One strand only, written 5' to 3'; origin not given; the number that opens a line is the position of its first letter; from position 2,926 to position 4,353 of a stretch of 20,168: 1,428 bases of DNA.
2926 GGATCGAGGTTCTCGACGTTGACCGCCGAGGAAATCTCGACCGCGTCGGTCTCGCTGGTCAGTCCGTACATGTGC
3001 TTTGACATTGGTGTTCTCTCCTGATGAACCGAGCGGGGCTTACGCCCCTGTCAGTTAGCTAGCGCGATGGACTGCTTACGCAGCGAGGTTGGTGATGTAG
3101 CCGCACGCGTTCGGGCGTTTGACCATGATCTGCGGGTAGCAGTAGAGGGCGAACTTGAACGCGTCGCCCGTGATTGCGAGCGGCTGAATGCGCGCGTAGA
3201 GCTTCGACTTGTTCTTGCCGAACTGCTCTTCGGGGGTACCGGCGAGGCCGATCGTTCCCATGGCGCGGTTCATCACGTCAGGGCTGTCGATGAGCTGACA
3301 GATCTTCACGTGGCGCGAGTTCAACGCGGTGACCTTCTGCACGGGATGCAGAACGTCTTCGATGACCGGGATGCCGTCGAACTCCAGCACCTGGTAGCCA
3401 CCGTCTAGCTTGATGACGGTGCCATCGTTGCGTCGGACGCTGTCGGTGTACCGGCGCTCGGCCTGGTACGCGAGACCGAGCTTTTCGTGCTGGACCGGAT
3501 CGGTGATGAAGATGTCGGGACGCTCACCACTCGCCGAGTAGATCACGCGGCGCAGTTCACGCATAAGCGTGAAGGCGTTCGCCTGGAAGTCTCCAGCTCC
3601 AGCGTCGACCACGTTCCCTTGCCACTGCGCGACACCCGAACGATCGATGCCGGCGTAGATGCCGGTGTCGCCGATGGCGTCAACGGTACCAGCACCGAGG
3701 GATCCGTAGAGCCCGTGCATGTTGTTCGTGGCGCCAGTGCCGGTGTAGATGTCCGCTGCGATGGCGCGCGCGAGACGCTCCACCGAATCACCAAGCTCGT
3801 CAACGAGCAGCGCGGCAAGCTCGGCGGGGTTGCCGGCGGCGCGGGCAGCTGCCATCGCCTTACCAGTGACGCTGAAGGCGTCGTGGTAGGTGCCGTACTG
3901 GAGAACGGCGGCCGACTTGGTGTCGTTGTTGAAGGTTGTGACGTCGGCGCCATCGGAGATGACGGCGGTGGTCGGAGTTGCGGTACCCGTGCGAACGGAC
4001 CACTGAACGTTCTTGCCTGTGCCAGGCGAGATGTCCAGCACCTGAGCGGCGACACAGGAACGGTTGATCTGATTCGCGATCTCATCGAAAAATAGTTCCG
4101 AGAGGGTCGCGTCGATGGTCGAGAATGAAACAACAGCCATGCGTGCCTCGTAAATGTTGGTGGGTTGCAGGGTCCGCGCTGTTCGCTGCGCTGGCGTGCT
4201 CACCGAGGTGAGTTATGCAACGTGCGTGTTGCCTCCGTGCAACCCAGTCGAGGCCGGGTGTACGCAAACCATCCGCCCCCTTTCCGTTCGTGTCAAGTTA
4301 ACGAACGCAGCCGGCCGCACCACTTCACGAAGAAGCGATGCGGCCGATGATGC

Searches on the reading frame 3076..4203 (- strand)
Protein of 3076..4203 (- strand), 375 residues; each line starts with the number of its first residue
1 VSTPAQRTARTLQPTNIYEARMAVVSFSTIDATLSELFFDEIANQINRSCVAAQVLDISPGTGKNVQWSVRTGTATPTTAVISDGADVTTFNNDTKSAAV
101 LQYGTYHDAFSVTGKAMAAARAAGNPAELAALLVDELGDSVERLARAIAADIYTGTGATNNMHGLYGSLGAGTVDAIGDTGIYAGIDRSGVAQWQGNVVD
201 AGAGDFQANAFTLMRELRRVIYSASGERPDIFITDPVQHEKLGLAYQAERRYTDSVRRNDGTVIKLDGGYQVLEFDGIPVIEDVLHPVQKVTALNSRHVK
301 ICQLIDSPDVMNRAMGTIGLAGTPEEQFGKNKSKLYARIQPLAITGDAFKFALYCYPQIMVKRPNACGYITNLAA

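Call 7: search_protein_families(library=phrogs, proteins=[window:3076-4203:-], max_evalue=0.001)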
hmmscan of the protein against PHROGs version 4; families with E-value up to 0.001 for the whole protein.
window:3076-4203:- (375 aa): 3 families
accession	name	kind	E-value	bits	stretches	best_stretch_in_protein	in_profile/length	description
phrog_9953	-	head and packaging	3.5e-22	80.2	1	21-369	3-325/329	major head protein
phrog_14242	-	head and packaging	3e-07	30.5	1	149-302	203-340/396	major head protein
phrog_37569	-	head and packaging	3.3e-06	27.3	1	96-340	77-328/368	major head protein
